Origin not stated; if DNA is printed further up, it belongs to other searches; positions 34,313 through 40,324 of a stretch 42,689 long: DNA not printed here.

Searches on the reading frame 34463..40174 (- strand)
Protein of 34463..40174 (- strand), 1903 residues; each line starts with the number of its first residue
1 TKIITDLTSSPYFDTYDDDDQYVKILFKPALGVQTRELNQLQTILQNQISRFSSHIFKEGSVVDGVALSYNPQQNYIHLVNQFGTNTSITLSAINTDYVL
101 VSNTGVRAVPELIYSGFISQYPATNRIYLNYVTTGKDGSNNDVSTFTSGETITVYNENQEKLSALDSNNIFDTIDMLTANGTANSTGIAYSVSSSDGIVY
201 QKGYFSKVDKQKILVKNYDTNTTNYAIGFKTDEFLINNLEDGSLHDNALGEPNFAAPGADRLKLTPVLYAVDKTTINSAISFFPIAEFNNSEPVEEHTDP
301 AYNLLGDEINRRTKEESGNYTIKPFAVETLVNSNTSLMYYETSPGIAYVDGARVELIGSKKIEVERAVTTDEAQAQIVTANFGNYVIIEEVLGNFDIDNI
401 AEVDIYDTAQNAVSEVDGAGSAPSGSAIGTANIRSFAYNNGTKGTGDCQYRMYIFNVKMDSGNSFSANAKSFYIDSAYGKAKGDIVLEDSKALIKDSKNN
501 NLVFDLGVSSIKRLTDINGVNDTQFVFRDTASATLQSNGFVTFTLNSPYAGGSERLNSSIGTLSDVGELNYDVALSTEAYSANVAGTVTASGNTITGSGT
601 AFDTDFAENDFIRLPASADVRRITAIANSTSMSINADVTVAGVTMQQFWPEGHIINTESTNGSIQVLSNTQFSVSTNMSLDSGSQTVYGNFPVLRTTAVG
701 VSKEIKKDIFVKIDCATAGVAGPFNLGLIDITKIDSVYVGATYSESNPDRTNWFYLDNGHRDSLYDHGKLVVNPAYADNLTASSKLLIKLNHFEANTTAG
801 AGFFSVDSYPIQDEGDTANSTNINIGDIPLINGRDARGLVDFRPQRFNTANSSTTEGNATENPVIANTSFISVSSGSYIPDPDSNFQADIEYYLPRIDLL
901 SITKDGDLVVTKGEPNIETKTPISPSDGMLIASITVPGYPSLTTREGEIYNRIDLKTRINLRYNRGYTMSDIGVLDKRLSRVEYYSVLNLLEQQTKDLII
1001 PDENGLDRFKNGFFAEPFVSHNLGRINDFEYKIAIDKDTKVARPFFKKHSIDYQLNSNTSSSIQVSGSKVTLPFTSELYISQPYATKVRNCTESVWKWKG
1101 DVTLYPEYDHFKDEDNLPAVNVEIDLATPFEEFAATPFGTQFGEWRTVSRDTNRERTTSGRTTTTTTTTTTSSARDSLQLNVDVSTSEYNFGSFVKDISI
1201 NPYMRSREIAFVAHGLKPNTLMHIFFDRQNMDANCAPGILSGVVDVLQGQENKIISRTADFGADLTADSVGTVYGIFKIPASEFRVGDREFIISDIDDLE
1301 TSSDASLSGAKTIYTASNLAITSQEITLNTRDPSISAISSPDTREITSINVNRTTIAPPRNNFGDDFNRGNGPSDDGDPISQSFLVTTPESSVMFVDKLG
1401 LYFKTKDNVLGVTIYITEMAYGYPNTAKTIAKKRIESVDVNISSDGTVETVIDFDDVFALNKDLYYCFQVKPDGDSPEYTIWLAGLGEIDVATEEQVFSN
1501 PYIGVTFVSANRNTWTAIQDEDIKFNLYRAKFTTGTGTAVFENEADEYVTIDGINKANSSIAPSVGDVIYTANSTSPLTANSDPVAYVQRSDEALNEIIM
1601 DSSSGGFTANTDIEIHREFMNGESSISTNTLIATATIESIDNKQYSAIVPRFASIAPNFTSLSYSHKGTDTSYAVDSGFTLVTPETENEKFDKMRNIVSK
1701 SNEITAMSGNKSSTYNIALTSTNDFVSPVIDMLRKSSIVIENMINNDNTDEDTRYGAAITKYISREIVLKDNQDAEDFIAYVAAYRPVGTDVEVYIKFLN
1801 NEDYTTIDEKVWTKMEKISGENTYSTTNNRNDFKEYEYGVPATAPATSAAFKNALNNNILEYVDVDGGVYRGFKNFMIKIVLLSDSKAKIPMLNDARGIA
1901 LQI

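Call 64: search_protein_families(library=phrogs, proteins=[window:34463-40174:-], max_evalue=0.00001)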
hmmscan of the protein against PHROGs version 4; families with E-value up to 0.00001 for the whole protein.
window:34463-40174:- (1903 aa): 4 families
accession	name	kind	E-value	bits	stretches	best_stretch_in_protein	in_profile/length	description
phrog_358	-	unknown function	0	1075.1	3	5-1239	5-1240/2056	-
phrog_877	-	unknown function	7.8e-105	352.7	2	862-1734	376-1135/1141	-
phrog_5986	-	unknown function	5.8e-29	102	1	1378-1575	72-257/409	-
phrog_17266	-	unknown function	1.6e-18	67.9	1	191-415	70-291/314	-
